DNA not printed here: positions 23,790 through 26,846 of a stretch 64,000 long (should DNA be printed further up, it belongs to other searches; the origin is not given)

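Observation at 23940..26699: Large SEC-C-motif protein embedded between the cas remnant and the intact adaptation module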

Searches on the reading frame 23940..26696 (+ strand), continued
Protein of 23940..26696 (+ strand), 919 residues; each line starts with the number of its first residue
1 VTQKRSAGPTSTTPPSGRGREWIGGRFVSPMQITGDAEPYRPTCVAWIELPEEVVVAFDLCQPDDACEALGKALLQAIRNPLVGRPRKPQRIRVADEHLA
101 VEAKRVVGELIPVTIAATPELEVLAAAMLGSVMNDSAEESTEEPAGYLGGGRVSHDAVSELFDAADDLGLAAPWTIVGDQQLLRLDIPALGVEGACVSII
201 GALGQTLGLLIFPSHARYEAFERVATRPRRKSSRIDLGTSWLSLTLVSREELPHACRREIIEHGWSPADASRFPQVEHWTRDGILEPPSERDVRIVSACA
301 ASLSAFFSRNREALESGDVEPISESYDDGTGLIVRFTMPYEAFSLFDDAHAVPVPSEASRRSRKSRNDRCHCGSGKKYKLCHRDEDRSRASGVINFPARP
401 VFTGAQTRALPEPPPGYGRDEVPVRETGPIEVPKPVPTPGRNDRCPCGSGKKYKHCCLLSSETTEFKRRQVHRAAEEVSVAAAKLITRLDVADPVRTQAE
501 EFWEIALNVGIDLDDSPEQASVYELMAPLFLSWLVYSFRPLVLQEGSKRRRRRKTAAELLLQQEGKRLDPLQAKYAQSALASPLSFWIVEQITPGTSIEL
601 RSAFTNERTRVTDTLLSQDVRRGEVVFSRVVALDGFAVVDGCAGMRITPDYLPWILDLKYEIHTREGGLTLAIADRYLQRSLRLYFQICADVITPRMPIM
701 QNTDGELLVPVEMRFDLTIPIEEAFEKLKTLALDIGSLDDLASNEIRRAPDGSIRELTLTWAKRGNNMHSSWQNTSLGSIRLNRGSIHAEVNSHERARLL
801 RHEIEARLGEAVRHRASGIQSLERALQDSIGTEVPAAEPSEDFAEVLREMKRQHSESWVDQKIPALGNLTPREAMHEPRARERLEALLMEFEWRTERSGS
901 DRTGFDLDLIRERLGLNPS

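Call 61: search_protein_families(library=pfam, alignment_id=A5, max_evalue=0.00001)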
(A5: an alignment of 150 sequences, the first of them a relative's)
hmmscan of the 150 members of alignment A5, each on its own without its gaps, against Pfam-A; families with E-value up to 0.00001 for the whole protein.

A. member 1, L001:2364-2777:+ (138 aa): 1 family
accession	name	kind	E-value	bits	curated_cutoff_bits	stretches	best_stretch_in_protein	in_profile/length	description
PF13453.11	Zn_ribbon_TFIIB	-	8.1e-13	48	22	1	81-123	1-38/41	Transcription factor zinc-finger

B. families by the number of members that match (of 150 scanned): 74 families (the first 25 are shown)
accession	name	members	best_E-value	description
PF00665.32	rve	3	9.5e-27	Integrase core domain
PF00069.31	Pkinase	2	2.8e-51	Protein kinase domain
PF13517.12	FG-GAP_3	2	4.7e-48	FG-GAP-like repeat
PF07714.23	PK_Tyr_Ser-Thr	2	6.1e-37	Protein tyrosine and serine/threonine kinase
PF00005.33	ABC_tran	2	2.8e-35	ABC transporter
PF00589.27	Phage_integrase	2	8.3e-35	Phage integrase family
PF00107.32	ADH_zinc_N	2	3.4e-28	Zinc-binding dehydrogenase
PF08240.17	ADH_N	2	1.7e-26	Alcohol dehydrogenase GroES-like domain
PF01839.29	FG-GAP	2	1.3e-21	FG-GAP repeat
PF13453.11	Zn_ribbon_TFIIB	2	1.3e-16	Transcription factor zinc-finger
PF13279.12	4HBT_2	2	5.9e-14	Thioesterase-like superfamily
PF13683.12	rve_3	2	6e-10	Integrase core domain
PF02463.25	SMC_N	2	9.1e-07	RecF/RecN/SMC N terminal domain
PF13304.12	AAA_21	2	1.5e-06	AAA domain, putative AbiEii toxin, Type IV TA system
PF02384.22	N6_Mtase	1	2.3e-92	N-6 DNA Methylase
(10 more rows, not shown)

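Call 69: search_protein_families(library=pfam, proteins=[L083:12436-12921:-], max_evalue=0.01)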
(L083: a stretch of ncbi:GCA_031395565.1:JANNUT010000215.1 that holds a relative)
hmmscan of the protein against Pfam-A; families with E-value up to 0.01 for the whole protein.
L083:12436-12921:- (162 aa): 0 families

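Call 72: search_protein_families(library=pfam, alignment_id=A2, max_evalue=0.001)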
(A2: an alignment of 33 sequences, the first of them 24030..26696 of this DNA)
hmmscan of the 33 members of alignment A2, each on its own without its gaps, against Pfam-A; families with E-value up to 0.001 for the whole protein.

A. member 1, window:24030-26696:+ (889 aa): 4 families
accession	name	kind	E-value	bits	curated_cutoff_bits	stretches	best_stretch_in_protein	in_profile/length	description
PF02810.21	SEC-C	-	2.3e-16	59.7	20.4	2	411-428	1-18/19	SEC-C motif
PF23988.1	DUF7309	-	1.4e-08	34.8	27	1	130-268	3-140/170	Domain of unknown function (DUF7309)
PF22007.2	DUF6930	-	5e-07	30.4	27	1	7-94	32-115/123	Domain of unknown function (DUF6930)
PF21927.1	McpB_HAMP_2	-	0.00014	22.3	27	1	811-835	5-29/49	Methyl-accepting chemotaxis protein McpB, second HAMP domain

B. families by the number of members that match (of 33 scanned): 5 families
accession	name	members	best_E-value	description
PF22007.2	DUF6930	33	7.8e-14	Domain of unknown function (DUF6930)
PF23988.1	DUF7309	33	1.3e-10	Domain of unknown function (DUF7309)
PF02810.21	SEC-C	32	2.3e-16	SEC-C motif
PF09722.15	Xre_MbcA_ParS_C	15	3.1e-06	Antitoxin Xre/MbcA/ParS C-terminal toxin-binding domain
PF21927.1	McpB_HAMP_2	2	9.3e-05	Methyl-accepting chemotaxis protein McpB, second HAMP domain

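Call 73: search_protein_representatives(protein=window:23940-26696:+)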
Query: 919 residues. Proteins with E-value up to 0.001 (for the whole library): 5799; up to 1e-10: 2498; up to 1e-30: 764. The best 150 are listed.
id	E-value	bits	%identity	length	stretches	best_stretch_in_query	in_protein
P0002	0.0e+00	1423.9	78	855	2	399-919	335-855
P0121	9.8e-112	390.9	37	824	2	17-393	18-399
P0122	2.9e-109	382.7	64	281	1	640-917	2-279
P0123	1.8e-108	380.1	42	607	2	2-391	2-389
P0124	2.1e-108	379.9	41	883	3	17-390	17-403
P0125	7.7e-107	374.7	37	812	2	15-384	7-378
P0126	5.3e-104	365.3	37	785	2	19-350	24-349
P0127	2.1e-103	363.3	37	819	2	14-420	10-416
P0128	1.4e-102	360.6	43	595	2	9-388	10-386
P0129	3.6e-102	359.2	33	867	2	435-916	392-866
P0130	4.0e-102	359.1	33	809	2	20-392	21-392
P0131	2.2e-100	353.3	50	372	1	8-364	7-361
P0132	7.8e-100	351.5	35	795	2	16-384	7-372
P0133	3.6e-99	349.3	41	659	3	29-383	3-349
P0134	3.7e-98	346.0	40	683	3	17-388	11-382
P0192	4.5e-75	269.6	38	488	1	433-918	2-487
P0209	7.1e-72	259.0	36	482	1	437-916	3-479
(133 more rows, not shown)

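Call 80: search_dna_similar(query=window:23940-26696:+, collection=plasmids, mode=protein, max_evalue=0.001, max_rows=25)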
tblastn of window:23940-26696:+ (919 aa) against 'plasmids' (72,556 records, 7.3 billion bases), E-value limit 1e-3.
Records with a match: 80; places in all: 83; records where one place covers at least 80% of the query: 0.
Best place of each record, by identity: 60-80% 3; <60% 77.
By first word of the organism name: Sinorhizobium 25; Acetobacter 10; Xanthomonas 8; Komagataeibacter 5; Gluconobacter 5; Rhizobium 4; Methylomonas 3; Sphingobium 3; Paracoccus 3; Mesorhizobium 3; and 7 more.
By predicted mobility (MOB-suite, as given by PLSDB): conjugative 36; mobilizable 27; non-mobilizable 17.
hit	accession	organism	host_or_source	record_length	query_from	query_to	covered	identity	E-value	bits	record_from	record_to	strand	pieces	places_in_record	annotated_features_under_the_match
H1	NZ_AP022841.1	Legionella antarctica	-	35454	440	916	52%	28.1%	5e-43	178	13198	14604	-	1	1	SEC-C domain-containing protein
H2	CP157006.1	Methylomonas sp. AM2-LC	-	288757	440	892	49%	24.6%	3e-10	72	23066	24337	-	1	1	record has no annotation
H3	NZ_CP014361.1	Methylomonas sp. DH-1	cell culture,waste sludge of a brewery ...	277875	440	892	49%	24.6%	6e-14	84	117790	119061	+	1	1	SEC-C metal-binding domain-containing protein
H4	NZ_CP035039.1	Sinorhizobium fredii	single cell,soil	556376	481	916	47%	23.3%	9e-9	67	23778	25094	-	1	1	hypothetical protein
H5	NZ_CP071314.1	Rhizobium sp. X9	cell culture,polluted mud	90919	481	916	47%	22.6%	1e-5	57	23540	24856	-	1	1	hypothetical protein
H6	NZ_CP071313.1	Rhizobium sp. X9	cell culture,polluted mud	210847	481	916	47%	22.6%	1e-5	57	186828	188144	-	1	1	hypothetical protein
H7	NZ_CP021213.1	Sinorhizobium meliloti RU11/001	-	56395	481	895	45%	23.0%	1e-7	64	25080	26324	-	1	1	hypothetical protein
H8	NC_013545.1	Sinorhizobium meliloti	isolated from an indigenous ...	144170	481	895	45%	23.0%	1e-7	64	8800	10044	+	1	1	hypothetical protein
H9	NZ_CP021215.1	Sinorhizobium meliloti RU11/001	-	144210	481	895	45%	23.0%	1e-7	64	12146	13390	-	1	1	hypothetical protein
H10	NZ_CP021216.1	Sinorhizobium meliloti RU11/001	-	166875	481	895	45%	23.0%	1e-7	64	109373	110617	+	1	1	hypothetical protein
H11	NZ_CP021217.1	Sinorhizobium meliloti RU11/001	-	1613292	481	895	45%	23.0%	1e-7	64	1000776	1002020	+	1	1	none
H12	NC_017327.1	Sinorhizobium meliloti SM11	-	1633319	481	895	45%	23.0%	1e-7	64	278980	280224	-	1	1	none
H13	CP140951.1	Sinorhizobium meliloti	Medicago lupulina,whole organism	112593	481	895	45%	23.0%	2e-7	63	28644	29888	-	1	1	hypothetical protein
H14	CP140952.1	Sinorhizobium meliloti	Medicago lupulina,whole organism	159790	481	895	45%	23.0%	2e-7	63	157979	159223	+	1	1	hypothetical protein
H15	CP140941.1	Sinorhizobium meliloti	Medicago lupulina,whole organism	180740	481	895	45%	23.0%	2e-7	63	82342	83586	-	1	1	hypothetical protein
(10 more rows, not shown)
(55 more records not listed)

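Call 81: search_dna_similar(query=window:23940-26696:+, collection=phages, mode=protein, max_evalue=0.001, max_rows=15)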
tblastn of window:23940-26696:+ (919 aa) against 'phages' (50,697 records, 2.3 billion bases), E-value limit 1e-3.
No match.

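Call 82: get_annotated_region(hit=H1, flank=6000)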
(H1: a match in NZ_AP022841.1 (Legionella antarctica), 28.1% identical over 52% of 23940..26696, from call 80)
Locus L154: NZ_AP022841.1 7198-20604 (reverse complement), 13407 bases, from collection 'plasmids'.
description: Legionella antarctica strain TUM19329 plasmid pTUM19329-2, complete sequence
organism: Legionella antarctica (NCBI taxid 2708020)
taxonomy: Bacteria; Pseudomonadota; Gammaproteobacteria; Legionellales; Legionellaceae; Legionella; Legionella antarctica
host: -; source: -; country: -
typing (MOB-suite, as given by PLSDB): non-mobilizable
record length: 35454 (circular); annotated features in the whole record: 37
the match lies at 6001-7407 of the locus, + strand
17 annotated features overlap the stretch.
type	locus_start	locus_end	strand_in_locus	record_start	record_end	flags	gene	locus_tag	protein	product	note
CDS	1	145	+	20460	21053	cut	-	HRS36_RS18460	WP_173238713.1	site-specific integrase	GO:0015074 - DNA integration [Evidence IEA]; GO:0006310 - DNA recombination [Evidence IEA]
CDS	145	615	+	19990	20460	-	-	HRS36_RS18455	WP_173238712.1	WGR domain-containing protein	-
CDS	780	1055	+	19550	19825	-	-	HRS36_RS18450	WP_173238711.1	HU family DNA-binding protein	GO:0030261 - chromosome condensation [Evidence IEA]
CDS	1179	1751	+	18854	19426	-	-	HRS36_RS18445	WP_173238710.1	hypothetical protein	-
CDS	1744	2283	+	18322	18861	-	-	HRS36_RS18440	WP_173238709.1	hypothetical protein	-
CDS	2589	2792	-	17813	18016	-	-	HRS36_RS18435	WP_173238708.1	hypothetical protein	-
CDS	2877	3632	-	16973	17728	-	istB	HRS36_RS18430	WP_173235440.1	IS21-like element helper ATPase IstB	-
CDS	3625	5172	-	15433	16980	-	istA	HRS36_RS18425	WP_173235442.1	IS21 family transposase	-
CDS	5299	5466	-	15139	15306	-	-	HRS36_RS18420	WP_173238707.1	hypothetical protein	-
CDS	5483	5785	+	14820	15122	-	-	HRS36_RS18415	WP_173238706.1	hypothetical protein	-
CDS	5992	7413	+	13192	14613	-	-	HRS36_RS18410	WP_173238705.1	SEC-C domain-containing protein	-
CDS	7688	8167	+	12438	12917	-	-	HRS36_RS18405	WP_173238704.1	GNAT family N-acetyltransferase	-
CDS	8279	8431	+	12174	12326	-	-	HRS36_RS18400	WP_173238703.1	hypothetical protein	-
CDS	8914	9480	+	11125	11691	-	-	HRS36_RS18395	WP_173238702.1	hypothetical protein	-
CDS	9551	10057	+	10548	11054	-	-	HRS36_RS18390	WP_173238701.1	DUF4440 domain-containing protein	-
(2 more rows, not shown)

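Call 83: get_annotated_region(hit=H8, flank=6000)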
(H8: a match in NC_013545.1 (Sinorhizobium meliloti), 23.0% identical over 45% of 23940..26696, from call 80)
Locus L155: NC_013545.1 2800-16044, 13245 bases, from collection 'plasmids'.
description: Sinorhizobium meliloti plasmid pSmeSM11a, complete sequence
organism: Sinorhizobium meliloti (NCBI taxid 382)
taxonomy: Bacteria; Pseudomonadota; Alphaproteobacteria; Hyphomicrobiales; Rhizobiaceae; Sinorhizobium; Sinorhizobium meliloti
host: -; source: isolated from an indigenous Sinorhizobium meliloti strain nodulating alfalfa; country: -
typing (MOB-suite, as given by PLSDB): conjugative; replicon rep_cluster_546; relaxase MOBQ; mating-pair formation MPF_T
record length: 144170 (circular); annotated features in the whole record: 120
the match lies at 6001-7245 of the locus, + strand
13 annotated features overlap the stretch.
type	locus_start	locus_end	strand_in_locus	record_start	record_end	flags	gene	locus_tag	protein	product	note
CDS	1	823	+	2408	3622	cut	repC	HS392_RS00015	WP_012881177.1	plasmid replication protein RepC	-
CDS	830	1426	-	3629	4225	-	-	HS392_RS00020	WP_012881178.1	nucleotidyl transferase AbiEii/AbiGii toxin family protein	-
CDS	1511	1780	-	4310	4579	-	-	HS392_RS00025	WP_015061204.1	hypothetical protein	-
CDS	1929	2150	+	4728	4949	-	-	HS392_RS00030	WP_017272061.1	hypothetical protein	-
CDS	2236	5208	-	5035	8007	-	-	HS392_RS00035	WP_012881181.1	Tn3 family transposase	-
CDS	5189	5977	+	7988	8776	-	-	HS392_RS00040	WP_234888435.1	recombinase family protein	GO:0006310 - DNA recombination [Evidence IEA]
CDS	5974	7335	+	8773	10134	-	-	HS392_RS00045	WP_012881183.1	hypothetical protein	-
CDS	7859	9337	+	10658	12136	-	-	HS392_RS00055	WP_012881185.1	hypothetical protein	-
CDS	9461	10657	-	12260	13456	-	-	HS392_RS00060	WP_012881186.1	IS256-like element ISRm5 family transposase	GO:0006313 - DNA transposition [Evidence IEA]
CDS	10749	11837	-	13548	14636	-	-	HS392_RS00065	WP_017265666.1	ATP-binding cassette domain-containing protein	-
CDS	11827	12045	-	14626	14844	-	-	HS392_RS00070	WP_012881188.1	TauC protein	-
CDS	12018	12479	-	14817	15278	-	-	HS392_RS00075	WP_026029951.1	hypothetical protein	-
CDS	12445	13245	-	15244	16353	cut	-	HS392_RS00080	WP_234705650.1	ABC transporter substrate-binding protein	-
